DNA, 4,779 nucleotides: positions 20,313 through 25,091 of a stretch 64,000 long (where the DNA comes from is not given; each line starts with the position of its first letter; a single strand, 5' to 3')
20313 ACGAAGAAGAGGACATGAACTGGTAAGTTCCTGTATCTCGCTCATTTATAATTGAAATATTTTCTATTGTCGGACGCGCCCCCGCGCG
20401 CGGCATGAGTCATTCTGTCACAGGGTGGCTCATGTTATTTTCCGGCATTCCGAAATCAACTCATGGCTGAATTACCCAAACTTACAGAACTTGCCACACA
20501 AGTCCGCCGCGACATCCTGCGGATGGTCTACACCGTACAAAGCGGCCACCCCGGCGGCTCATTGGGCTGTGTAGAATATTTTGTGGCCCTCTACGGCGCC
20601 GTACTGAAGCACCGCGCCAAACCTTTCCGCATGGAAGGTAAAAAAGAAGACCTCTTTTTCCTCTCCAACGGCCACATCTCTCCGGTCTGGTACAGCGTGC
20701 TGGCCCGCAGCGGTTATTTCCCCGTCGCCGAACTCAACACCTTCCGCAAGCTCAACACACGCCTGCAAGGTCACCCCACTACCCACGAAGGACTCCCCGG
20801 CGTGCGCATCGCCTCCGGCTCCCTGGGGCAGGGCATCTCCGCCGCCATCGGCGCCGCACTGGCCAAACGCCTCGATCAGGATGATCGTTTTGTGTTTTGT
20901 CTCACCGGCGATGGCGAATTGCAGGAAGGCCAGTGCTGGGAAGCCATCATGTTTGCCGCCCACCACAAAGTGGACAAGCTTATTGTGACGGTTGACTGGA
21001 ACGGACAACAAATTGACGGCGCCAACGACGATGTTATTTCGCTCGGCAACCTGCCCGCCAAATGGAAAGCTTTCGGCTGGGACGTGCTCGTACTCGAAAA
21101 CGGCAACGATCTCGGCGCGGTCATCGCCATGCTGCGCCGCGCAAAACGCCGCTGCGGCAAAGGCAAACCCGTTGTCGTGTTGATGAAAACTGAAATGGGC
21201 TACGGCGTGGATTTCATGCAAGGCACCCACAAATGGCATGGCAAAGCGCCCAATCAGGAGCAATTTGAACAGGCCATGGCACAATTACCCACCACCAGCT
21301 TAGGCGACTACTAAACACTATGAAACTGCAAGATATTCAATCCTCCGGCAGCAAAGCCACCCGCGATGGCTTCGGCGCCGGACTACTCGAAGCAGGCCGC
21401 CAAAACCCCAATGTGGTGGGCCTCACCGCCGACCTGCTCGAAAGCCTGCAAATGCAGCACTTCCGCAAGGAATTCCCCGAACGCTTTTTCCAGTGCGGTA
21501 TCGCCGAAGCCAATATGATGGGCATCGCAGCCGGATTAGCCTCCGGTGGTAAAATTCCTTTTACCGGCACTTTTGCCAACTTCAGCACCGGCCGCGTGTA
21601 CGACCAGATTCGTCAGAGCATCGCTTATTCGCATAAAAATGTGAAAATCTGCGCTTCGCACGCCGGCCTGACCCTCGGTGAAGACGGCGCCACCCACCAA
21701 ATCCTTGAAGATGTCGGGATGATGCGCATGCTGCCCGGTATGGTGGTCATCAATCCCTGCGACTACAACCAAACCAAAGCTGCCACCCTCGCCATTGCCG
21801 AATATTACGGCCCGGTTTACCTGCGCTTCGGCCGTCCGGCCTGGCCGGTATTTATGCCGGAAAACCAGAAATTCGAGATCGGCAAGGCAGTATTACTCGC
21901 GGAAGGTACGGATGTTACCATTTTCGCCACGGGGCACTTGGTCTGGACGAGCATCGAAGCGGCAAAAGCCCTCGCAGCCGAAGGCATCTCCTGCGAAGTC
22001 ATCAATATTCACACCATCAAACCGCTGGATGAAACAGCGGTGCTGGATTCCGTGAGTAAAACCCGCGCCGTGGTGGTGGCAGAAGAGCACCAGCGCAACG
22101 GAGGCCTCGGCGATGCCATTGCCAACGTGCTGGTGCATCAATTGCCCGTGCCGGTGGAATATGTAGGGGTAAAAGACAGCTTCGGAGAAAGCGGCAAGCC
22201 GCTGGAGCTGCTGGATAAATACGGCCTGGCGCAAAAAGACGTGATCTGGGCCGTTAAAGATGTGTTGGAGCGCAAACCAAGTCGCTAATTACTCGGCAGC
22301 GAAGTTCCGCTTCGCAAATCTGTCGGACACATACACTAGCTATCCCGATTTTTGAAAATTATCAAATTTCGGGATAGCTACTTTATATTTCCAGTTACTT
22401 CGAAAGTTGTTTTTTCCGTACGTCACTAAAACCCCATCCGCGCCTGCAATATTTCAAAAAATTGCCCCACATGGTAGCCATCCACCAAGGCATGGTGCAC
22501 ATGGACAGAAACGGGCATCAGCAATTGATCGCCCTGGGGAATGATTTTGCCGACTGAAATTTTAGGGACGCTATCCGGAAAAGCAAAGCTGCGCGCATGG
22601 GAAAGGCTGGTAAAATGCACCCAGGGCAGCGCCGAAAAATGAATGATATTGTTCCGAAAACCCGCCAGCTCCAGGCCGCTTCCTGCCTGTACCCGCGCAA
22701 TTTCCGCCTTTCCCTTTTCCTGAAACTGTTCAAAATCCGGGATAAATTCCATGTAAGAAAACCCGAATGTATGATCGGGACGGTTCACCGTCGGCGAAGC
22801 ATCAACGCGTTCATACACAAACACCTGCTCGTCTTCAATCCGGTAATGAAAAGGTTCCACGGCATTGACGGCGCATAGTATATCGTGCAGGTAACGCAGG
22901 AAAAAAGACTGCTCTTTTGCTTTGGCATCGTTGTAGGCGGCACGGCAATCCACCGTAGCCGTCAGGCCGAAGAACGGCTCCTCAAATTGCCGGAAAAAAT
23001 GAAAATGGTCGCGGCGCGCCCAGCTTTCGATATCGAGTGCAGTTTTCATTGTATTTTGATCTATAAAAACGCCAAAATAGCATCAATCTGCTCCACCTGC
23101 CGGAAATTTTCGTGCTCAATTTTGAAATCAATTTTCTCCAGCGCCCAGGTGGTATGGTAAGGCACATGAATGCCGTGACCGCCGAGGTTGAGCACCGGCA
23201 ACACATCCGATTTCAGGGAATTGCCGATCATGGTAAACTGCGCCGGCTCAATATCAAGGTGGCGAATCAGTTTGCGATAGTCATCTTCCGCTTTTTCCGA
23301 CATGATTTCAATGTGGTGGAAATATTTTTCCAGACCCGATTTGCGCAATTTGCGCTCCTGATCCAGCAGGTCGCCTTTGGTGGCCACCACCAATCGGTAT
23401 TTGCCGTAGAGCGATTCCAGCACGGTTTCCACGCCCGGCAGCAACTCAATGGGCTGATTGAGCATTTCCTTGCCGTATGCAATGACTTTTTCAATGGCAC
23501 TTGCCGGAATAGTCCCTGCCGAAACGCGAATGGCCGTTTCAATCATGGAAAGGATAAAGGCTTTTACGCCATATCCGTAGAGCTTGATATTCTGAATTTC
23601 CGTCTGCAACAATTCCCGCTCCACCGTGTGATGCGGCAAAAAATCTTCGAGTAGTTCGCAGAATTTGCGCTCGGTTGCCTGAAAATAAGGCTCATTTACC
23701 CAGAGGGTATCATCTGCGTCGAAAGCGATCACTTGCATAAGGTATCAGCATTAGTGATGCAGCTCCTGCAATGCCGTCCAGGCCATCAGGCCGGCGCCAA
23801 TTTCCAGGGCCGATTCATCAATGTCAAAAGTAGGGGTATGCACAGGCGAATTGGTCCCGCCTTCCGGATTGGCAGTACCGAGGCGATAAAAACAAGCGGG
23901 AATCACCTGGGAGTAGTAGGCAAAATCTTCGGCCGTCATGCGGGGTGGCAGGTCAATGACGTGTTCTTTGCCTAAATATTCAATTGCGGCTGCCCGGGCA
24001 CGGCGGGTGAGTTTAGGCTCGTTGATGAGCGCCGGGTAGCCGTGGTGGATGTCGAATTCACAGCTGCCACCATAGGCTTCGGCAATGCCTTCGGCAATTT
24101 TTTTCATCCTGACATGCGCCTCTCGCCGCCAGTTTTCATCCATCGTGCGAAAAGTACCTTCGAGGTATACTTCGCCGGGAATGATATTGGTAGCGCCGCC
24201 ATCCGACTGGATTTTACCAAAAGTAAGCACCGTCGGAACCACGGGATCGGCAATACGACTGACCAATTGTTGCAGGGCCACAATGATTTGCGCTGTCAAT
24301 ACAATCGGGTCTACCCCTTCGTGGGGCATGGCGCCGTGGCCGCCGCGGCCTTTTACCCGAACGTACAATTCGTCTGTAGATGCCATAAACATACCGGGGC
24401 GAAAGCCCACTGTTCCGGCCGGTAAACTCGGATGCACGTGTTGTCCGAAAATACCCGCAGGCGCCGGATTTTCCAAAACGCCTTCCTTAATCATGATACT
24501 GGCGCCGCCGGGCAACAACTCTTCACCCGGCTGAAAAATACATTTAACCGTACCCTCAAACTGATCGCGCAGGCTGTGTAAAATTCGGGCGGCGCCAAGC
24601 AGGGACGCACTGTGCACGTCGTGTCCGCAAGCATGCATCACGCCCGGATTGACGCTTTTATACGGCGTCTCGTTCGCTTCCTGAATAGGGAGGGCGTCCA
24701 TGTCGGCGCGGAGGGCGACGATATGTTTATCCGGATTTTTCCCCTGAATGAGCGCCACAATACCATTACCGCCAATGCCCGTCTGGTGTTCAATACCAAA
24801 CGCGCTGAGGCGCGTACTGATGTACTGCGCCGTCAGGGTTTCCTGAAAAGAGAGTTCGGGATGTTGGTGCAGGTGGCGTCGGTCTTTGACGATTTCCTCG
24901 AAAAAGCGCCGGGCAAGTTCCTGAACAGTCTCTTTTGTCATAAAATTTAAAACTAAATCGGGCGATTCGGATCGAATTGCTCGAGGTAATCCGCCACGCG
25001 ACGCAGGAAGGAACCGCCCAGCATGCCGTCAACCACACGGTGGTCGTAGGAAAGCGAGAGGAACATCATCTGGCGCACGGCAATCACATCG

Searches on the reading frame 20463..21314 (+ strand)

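Call 35: search_protein_families(library=pfam, proteins=[window:20463-21314:+], max_evalue=0.00001)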
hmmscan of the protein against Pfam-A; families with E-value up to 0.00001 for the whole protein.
window:20463-21314:+ (283 aa): 4 families
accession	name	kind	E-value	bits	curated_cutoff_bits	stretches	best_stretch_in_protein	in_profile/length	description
PF00456.26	Transketolase_N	-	2.2e-48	165.4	22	1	14-272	9-272/334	Transketolase, thiamine diphosphate binding domain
PF13292.11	DXP_synthase_N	-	5.8e-14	52.4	21.2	1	6-184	17-175/274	1-deoxy-D-xylulose-5-phosphate synthase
PF00676.26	E1_dh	-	7.6e-10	38.7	22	1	117-239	99-220/300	Dehydrogenase E1 component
PF02775.26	TPP_enzyme_C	-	1.8e-06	28.3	21.9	1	118-178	27-81/151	Thiamine pyrophosphate enzyme, C-terminal TPP binding domain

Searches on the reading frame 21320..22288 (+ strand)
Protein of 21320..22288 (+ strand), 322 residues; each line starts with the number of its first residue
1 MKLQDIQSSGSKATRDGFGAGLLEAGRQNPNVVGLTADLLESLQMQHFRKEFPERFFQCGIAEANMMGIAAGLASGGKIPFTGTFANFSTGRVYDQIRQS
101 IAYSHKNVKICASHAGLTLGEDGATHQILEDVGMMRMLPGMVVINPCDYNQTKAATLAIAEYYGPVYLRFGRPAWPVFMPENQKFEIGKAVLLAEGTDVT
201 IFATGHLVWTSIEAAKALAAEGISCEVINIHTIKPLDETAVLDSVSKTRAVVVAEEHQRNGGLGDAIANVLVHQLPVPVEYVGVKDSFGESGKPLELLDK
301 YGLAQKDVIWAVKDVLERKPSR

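Call 35: search_protein_families(library=pfam, proteins=[window:21320-22288:+], max_evalue=0.00001)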
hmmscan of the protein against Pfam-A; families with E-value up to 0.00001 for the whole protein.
window:21320-22288:+ (322 aa): 3 families
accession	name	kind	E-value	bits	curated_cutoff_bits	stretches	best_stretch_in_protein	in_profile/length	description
PF02779.29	Transket_pyr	-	2e-42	145.3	27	1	12-174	3-171/174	Transketolase, pyrimidine binding domain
PF02780.25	Transketolase_C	-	1.6e-32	112.5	25.9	1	188-308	1-124/124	Transketolase, C-terminal domain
PF22613.1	Transketolase_C_1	-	6e-06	26.9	27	0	196-303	11-112/113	Transketolase-like TK C-terminal domain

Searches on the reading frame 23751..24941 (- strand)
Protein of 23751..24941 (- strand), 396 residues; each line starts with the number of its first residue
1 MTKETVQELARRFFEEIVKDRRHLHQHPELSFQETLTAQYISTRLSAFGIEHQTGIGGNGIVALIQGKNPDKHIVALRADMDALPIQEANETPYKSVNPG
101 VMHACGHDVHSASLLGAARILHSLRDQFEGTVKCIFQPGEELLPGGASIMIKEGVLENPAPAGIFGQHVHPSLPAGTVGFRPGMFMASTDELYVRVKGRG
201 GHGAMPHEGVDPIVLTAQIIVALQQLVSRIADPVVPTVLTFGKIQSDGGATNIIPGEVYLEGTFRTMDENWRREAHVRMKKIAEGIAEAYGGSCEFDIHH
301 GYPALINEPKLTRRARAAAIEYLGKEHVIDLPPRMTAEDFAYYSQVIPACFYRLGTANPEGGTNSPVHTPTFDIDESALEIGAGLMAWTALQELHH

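Call 35: search_protein_families(library=pfam, proteins=[window:23751-24941:-], max_evalue=0.00001)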
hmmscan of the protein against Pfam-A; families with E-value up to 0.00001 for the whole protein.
window:23751-24941:- (396 aa): 2 families
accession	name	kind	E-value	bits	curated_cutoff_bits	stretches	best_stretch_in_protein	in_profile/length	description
PF01546.33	Peptidase_M20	-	2.3e-44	152.2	24.6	1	76-387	1-201/206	Peptidase family M20/M25/M40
PF07687.19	M20_dimer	-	2.3e-14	53.7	21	1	194-286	11-102/107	Peptidase dimerisation domain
